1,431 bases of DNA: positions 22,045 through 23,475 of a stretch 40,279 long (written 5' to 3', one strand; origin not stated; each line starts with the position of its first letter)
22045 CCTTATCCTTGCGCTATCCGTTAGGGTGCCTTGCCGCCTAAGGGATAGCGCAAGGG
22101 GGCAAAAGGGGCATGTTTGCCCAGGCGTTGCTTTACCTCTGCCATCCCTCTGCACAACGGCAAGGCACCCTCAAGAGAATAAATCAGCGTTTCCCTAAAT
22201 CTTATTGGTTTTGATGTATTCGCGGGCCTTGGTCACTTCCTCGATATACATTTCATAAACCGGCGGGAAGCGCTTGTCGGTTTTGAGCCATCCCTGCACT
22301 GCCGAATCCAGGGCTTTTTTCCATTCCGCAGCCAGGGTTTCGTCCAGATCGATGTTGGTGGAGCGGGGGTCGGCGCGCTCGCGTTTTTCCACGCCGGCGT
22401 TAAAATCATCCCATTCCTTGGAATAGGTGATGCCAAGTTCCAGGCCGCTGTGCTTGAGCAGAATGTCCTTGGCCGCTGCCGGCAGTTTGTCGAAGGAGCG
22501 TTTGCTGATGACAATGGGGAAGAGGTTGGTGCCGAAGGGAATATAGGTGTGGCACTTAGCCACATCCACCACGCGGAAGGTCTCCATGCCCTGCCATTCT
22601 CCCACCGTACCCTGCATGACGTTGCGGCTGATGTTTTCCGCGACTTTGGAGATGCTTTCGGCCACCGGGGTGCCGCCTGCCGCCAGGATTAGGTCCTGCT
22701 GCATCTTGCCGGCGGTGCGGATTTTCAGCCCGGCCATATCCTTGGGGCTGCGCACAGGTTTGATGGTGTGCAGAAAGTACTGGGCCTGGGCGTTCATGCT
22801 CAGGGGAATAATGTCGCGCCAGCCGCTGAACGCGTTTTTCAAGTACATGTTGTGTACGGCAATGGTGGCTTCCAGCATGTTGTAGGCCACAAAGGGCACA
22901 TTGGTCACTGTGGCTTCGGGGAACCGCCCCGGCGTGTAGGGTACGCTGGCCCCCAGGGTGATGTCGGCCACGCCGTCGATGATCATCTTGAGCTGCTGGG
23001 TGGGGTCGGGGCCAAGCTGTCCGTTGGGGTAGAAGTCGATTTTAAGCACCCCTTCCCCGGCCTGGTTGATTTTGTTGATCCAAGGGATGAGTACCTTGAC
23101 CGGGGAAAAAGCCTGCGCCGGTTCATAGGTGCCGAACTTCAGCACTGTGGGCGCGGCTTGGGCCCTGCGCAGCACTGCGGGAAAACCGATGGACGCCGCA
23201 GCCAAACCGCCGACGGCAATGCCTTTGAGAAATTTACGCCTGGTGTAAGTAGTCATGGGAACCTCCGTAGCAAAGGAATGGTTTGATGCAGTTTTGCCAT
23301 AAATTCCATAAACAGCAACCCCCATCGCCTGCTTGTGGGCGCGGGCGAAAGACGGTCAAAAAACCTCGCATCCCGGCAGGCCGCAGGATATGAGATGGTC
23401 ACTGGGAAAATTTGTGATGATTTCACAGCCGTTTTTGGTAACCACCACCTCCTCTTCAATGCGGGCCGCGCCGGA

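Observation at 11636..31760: Sigma-54/AcoR-controlled 14-gene cluster with a gene combination I cannot map to a described pathway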

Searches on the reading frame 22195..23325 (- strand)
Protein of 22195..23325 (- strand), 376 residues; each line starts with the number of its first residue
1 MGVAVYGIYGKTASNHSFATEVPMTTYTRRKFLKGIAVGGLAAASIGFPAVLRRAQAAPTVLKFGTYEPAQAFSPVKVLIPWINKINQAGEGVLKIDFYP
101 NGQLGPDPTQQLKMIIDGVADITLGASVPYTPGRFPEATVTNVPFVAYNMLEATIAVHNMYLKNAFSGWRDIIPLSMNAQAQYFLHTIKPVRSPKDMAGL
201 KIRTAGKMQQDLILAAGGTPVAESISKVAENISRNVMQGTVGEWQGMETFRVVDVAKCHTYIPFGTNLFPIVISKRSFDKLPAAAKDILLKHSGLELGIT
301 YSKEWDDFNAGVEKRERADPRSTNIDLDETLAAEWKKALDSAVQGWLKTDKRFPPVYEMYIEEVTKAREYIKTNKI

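Call 4: search_protein_families(library=pfam, proteins=[window:22195-23325:-])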
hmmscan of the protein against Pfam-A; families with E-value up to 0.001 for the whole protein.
window:22195-23325:- (376 aa): 1 family
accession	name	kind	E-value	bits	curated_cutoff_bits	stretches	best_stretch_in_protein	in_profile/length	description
PF03480.18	DctP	-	3.1e-26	92.8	23.4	1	82-344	18-280/286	Bacterial extracellular solute-binding protein, family 7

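Call 6: search_protein_families(library=ncbifam, proteins=[window:22195-23325:-])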
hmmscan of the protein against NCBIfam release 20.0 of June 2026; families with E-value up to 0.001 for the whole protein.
window:22195-23325:- (376 aa): 3 families
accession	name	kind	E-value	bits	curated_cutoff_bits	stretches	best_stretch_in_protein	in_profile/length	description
NF037995.1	TRAP_S1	subfamily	2.3e-17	63.2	50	1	76-292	13-230/271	TRAP transporter substrate-binding protein DctP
TIGR00787.1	dctP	subfamily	7.9e-14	51.7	175.05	1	85-289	21-227/257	DctP family TRAP transporter solute-binding subunit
TIGR01409.1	TAT_signal_seq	domain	0.00058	20.1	16.7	0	28-51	2-23/29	twin-arginine translocation signal domain-containing protein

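Call 29: search_solved_structures(query=window:22195-23325:-, max_evalue=0.00001)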
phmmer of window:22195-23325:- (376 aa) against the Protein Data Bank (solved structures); distinct sequences matched with E-value up to 0.00001: 56.
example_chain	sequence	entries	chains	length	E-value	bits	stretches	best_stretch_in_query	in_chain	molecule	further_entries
7nr2_AAA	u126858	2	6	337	1.3e-33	120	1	64-347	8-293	TRAP dicarboxylate transporter, DctP subunit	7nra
5i5p_A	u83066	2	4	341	1.4e-32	116.6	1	56-349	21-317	TRAP TRANSPORTER SOLUTE BINDING PROTEIN | TRAP solute Binding Protein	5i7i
5iga_A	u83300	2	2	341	3.9e-31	111.8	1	56-349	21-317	TRAP TRANSPORTER SOLUTE BINDING PROTEIN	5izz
7nqg_AAA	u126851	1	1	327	4.9e-26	95.1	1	77-352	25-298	TrapT family, dctP subunit, C4-dicarboxylate periplasmic binding protein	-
7nsw_AAA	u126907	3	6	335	1.2e-21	80.6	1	58-347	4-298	TRAP dicarboxylate transporter-DctP subunit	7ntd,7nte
7nrr_AAA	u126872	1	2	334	1.5e-21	80.3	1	60-347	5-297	TRAP dicarboxylate transporter-DctP subunit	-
5im2_A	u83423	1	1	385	1.8e-21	80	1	43-297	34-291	Twin-arginine translocation pathway signal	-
4n6d_A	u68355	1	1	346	2.8e-19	72.8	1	55-289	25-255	TRAP dicarboxylate transporter-DctP subunit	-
4p56_A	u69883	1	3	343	3.5e-19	72.5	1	55-348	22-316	Putative extracellular solute-binding protein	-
4pgn_A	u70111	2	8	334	8.9e-15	58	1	57-288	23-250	Extracellular solute-binding protein, family 7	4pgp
4nap_A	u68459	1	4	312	1.6e-14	57.2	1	59-288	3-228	Extracellular solute-binding protein, family 7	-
9dsy_A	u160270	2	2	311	1.2e-12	51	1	84-341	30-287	C4-dicarboxylate-binding periplasmic protein DctP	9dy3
4mco_A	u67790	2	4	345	8.2e-12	48.3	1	29-309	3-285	TRAP dicarboxylate transporter-DctP subunit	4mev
4o8m_A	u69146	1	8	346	1.1e-09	41.2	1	42-289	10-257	TRAP dicarboxylate transporter, DctP subunit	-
4mnp_A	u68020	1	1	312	5.5e-09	39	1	84-293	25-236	N-acetylneuraminate-binding protein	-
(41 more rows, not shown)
